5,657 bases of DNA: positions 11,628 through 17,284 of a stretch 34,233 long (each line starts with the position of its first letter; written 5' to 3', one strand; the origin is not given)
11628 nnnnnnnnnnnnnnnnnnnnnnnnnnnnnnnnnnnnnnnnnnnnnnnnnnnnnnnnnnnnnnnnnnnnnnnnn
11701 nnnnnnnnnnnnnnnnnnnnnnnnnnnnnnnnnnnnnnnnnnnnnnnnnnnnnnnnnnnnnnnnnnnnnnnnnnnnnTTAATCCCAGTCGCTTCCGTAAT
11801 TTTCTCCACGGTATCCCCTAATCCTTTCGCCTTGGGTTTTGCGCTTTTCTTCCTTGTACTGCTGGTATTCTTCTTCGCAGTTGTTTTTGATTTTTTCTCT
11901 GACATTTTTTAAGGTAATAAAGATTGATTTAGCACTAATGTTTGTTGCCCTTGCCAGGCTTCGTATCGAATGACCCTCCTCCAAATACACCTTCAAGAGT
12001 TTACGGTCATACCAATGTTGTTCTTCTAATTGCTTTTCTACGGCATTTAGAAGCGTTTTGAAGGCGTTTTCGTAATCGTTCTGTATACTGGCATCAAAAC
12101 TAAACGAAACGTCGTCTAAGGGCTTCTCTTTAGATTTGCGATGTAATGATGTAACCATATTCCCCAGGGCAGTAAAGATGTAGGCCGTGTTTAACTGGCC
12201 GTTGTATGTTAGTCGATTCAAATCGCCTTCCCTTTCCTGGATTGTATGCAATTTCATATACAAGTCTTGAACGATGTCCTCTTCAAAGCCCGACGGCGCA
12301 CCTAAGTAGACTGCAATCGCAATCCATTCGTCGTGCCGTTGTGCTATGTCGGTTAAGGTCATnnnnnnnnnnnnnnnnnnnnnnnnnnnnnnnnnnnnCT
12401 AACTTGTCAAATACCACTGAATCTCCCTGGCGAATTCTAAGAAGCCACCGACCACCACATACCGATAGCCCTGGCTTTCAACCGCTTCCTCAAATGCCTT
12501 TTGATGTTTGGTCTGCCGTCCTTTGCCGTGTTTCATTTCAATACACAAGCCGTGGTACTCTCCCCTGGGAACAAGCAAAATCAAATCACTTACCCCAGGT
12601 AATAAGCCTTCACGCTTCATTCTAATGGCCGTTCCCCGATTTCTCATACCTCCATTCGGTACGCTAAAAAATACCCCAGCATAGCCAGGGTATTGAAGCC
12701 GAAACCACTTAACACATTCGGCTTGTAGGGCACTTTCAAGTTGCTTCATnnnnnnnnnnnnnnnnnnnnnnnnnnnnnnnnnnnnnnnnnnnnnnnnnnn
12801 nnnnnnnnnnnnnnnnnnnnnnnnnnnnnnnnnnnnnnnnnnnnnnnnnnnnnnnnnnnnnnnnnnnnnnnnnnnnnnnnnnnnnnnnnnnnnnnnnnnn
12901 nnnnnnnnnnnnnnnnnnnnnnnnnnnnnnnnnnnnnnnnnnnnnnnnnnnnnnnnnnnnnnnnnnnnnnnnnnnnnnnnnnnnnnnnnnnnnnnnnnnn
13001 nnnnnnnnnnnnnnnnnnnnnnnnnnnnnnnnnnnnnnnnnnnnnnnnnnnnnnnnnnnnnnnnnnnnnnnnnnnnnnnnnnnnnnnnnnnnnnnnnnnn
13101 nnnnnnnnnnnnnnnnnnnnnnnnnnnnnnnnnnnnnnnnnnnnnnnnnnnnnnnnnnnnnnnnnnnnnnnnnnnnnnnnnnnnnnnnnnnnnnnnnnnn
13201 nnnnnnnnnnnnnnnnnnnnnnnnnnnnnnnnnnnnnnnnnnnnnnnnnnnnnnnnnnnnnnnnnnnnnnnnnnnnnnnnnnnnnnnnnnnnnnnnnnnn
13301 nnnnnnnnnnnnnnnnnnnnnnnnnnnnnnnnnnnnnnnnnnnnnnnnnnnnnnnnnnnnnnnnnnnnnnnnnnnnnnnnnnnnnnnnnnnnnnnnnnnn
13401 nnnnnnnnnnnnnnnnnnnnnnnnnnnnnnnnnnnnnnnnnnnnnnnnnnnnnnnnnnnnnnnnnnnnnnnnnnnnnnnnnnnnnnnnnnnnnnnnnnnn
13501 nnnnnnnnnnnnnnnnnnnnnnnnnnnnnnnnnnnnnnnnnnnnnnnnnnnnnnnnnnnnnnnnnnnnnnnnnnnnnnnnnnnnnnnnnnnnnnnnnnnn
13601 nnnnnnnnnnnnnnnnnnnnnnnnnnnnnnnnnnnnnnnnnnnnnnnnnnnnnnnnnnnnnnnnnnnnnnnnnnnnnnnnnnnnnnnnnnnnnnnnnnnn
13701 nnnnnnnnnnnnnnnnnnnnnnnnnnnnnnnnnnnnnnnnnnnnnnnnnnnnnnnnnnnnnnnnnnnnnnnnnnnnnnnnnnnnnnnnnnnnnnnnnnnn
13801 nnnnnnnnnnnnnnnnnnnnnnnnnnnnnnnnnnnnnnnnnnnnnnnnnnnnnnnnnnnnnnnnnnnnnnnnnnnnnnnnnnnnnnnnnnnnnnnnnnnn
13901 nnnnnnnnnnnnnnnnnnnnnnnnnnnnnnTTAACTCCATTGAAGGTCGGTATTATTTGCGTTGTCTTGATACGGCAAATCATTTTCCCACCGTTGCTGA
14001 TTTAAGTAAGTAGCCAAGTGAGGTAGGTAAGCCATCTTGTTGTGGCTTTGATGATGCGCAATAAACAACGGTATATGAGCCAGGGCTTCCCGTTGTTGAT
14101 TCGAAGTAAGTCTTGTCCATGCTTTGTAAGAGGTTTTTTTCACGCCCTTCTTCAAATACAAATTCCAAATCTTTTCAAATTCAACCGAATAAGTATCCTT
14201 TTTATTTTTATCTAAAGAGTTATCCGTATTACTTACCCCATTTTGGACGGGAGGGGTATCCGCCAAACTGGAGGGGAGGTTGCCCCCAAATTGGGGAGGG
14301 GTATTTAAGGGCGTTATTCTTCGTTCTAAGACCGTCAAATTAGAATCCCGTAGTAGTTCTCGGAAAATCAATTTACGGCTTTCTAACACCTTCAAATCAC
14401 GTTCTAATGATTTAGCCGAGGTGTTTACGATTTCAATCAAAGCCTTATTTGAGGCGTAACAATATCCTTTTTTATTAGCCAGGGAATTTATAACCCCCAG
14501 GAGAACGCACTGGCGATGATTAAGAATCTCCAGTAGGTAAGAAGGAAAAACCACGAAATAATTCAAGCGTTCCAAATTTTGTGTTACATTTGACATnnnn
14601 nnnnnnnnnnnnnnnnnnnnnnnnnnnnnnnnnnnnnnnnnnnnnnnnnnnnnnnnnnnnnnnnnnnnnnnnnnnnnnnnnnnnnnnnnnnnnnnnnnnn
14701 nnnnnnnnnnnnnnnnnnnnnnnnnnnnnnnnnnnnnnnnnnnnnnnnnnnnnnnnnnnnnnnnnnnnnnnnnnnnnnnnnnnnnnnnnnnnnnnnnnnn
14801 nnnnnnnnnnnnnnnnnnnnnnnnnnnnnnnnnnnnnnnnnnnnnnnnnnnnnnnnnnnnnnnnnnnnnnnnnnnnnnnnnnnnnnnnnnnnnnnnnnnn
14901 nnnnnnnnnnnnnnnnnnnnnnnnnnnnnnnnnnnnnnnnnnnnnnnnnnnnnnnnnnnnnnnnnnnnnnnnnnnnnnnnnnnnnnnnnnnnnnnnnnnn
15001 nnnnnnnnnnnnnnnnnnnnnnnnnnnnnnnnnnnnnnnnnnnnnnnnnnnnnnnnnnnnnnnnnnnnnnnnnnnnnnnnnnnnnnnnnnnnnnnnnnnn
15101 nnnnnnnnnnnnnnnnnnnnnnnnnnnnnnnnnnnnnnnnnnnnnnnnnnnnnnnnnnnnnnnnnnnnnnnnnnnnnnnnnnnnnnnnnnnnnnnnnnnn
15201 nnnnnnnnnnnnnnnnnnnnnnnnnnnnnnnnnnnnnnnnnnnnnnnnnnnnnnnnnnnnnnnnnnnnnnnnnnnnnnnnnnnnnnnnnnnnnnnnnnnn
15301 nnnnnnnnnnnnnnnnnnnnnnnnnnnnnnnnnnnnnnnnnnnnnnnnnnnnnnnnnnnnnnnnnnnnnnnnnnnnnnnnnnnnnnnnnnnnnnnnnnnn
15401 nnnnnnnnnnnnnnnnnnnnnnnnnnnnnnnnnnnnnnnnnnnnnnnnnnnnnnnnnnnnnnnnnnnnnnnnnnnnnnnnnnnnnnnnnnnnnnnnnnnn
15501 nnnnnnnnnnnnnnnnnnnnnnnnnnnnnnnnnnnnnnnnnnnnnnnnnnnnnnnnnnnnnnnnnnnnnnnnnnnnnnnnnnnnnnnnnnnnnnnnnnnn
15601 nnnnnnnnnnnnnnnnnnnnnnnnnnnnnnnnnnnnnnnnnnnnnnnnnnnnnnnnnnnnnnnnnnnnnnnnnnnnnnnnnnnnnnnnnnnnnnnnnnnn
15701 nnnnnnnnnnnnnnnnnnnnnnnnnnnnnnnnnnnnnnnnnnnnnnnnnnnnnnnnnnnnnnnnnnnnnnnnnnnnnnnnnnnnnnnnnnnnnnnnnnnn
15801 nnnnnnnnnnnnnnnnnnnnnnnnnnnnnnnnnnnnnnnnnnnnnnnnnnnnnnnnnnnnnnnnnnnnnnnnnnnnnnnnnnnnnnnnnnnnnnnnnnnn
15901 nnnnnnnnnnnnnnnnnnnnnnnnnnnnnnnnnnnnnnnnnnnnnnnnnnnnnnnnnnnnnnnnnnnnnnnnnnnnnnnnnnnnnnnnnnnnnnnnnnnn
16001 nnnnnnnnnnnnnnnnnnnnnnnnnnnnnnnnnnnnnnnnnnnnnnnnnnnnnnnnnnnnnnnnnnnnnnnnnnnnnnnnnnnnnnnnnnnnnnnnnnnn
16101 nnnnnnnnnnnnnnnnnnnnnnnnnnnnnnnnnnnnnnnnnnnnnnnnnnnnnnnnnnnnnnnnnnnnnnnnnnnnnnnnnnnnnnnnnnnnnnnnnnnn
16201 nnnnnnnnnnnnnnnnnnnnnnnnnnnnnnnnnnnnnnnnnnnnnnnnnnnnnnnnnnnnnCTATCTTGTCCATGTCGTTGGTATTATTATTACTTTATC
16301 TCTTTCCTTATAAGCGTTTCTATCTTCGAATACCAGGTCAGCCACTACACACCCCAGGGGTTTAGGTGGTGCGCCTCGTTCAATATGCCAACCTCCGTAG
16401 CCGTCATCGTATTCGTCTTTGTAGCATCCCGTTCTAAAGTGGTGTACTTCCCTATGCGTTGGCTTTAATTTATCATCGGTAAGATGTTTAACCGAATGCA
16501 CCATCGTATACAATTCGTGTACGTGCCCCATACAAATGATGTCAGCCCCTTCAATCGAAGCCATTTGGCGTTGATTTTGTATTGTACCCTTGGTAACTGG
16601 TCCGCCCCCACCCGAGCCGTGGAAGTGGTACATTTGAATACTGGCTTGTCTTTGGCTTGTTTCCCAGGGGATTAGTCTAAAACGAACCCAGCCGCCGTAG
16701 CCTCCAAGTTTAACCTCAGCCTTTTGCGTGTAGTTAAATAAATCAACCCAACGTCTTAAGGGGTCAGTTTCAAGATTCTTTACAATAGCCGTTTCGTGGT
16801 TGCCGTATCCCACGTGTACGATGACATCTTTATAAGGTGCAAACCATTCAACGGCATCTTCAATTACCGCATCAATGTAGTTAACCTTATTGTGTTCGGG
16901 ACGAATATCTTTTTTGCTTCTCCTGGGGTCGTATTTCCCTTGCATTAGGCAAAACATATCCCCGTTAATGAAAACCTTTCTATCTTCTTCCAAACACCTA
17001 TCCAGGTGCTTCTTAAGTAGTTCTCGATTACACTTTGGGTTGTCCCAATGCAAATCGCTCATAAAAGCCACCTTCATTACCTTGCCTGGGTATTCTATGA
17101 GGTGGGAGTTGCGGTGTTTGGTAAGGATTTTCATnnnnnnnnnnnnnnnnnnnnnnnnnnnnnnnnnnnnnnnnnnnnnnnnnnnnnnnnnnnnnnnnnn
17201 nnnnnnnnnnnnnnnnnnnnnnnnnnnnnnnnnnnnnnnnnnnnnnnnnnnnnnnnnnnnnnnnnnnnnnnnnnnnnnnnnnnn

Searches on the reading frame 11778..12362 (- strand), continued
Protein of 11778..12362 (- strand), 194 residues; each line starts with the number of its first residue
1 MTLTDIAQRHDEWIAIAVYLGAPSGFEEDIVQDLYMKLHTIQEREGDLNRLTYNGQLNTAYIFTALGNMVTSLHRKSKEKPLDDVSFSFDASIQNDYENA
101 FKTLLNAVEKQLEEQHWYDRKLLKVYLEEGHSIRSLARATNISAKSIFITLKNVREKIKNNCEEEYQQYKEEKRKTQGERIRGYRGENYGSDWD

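Call 76: fold_search(model_id=the predicted structure, library=pdb)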
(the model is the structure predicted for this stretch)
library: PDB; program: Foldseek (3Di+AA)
matches with E <= 10: 193; with E <= 0.001: 2
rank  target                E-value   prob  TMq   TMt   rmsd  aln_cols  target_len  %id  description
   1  5uxx_C                5.9e-04  1.00  0.30  0.34  10.4       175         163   18  Co-crystal structure of the sigma factor RpoE in complex with the anti-sigma factor NepR from Bartonella quintana (released 2018-02-28)
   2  5uxx_A                7.0e-04  1.00  0.34  0.39   9.2       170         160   18  Co-crystal structure of the sigma factor RpoE in complex with the anti-sigma factor NepR from Bartonella quintana (released 2018-02-28)
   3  6jcx_F                1.3e-03  1.00  0.29  0.30  23.5       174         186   14  Mycobacterium tuberculosis transcription initiation complex with ECF sigma factor sigma H and 6nt RNA (released 2019-05-29)
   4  1or7_A                1.5e-03  1.00  0.34  0.36  10.3       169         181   14  Crystal Structure of Escherichia coli sigmaE with the Cytoplasmic Domain of its Anti-sigma RseA (released 2003-04-15)
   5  6koo_F                2.1e-03  1.00  0.27  0.29  23.9       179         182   14  Mycobacterium tuberculosis initial transcription complex comprising sigma H and 5'-OH RNA of 7 nt (released 2020-03-11)
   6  6dv9_F                2.5e-03  1.00  0.31  0.34  22.9       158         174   18  Crystal structure of Mycobacterium tuberculosis transcription initiation complex(ECF sigma factor L) containing 5nt RN (released 2019-02-20)
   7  6kon_F                2.7e-03  1.00  0.28  0.30  23.0       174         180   14  Mycobacterium tuberculosis initial transcription complex comprising sigma H and 5'-OH RNA of 5 nt (released 2020-03-11)
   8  6kop_F                3.2e-03  1.00  0.27  0.33  25.7       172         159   14  Mycobacterium tuberculosis initial transcription complex comprising sigma H and 5'-OH RNA of 9 nt (released 2020-03-11)
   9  9m9e_F                5.4e-03  1.00  0.30  0.32  17.5       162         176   12  Structural Basis of Pausing During Transcription Initiation in Mycobacterium tuberculosis (released 2026-01-14)
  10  6jbq_F                6.0e-03  1.00  0.34  0.36  23.1       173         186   15  CryoEM structure of Escherichia coli sigmaE transcription initiation complex containing 5nt of RNA (released 2019-05-29)
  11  5zx2_F                6.7e-03  0.99  0.27  0.30  23.6       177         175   15  Mycobacterium tuberculosis RNA polymerase transcription initiation complex with ECF sigma factor sigma H and 7nt RNA (released 2019-03-20)
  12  8z6g_D                1.0e-02  1.00  0.35  0.39  10.1       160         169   12  the AlgU-MucAcyto complex structure in Pseudomonas aeruginosa (released 2024-05-08)
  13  8z6g_B                1.1e-02  1.00  0.34  0.39   9.8       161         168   13  the AlgU-MucAcyto complex structure in Pseudomonas aeruginosa (released 2024-05-08)
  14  5zx3_F                1.3e-02  0.98  0.26  0.29  22.1       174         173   13  Mycobacterium tuberculosis RNA polymerase holoenzyme with ECF sigma factor sigma H (released 2019-03-20)
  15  9m98_F                1.7e-02  0.99  0.31  0.36  23.5       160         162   11  Structural Basis of Pausing During Transcription Initiation in Mycobacterium tuberculosis (released 2026-01-14)
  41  3hug_E                8.2e-01  0.99  0.31  0.75   2.0        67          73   13  Crystal structure of Mycobacterium tuberculosis anti-sigma factor RslA in complex with -35 promoter binding domain of  (released 2010-03-02)
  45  3hug_A                9.6e-01  0.97  0.32  0.69   3.6        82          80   13  Crystal structure of Mycobacterium tuberculosis anti-sigma factor RslA in complex with -35 promoter binding domain of  (released 2010-03-02)
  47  3hug_G                1.1e+00  0.99  0.32  0.74   2.1        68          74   13  Crystal structure of Mycobacterium tuberculosis anti-sigma factor RslA in complex with -35 promoter binding domain of  (released 2010-03-02)
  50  3hug_K                1.3e+00  0.98  0.29  0.73   2.2        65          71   15  Crystal structure of Mycobacterium tuberculosis anti-sigma factor RslA in complex with -35 promoter binding domain of  (released 2010-03-02)
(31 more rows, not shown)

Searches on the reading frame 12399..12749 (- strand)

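Call 13: search_protein_families(library=pfam, proteins=[window:12399-12749:-], max_evalue=10)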
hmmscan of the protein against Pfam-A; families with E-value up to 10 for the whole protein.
window:12399-12749:- (116 aa): 1 family
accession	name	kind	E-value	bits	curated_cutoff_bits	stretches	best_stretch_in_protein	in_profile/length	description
PF08774.17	VRR_NUC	-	9e-07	29.4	23.8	1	7-102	5-114/116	VRR-NUC domain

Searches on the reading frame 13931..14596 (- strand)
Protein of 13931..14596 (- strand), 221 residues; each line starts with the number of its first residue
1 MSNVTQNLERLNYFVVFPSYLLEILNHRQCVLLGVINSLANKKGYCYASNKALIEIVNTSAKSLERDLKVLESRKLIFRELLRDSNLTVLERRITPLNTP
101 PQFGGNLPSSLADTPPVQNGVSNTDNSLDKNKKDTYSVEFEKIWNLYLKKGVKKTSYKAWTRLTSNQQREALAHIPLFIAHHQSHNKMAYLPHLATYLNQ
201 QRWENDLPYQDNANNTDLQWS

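Call 63: search_protein_families(library=phrogs, proteins=[window:13931-14596:-], max_evalue=0.0001)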
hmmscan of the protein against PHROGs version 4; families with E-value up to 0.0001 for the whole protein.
window:13931-14596:- (221 aa): 9 families
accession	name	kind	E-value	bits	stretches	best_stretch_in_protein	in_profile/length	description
phrog_270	-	DNA, RNA and nucleotide metabolism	1.8e-24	87.8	1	25-214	45-257/383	replication initiation protein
phrog_9474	-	DNA, RNA and nucleotide metabolism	2.1e-11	44.9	1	123-214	162-256/288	replication initiation protein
phrog_35156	-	unknown function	2.6e-10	41.5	1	136-206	83-152/154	-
phrog_9327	-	DNA, RNA and nucleotide metabolism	2.7e-08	34.8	1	125-205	159-240/276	primosomal protein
phrog_186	-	DNA, RNA and nucleotide metabolism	7.5e-07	30.1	1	13-157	21-187/308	DnaD-like helicase loader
phrog_19658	-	DNA, RNA and nucleotide metabolism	7.6e-07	29.9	1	12-77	2-69/283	replication initiation protein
phrog_428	-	DNA, RNA and nucleotide metabolism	1.8e-06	28.4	1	6-135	82-220/455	replication initiation protein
phrog_678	-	DNA, RNA and nucleotide metabolism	5.6e-06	27.1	1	26-133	72-178/346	replication initiation O-like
phrog_16304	-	unknown function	5.7e-05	24.1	1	128-200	135-210/244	-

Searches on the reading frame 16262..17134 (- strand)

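Call 63: search_protein_families(library=phrogs, proteins=[window:16262-17134:-], max_evalue=0.0001)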
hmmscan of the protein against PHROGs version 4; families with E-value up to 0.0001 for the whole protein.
window:16262-17134:- (290 aa): 1 family
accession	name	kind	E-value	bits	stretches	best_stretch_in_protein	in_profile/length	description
phrog_7339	-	DNA, RNA and nucleotide metabolism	1.7e-17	64.7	1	13-248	23-233/263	DNA repair exonuclease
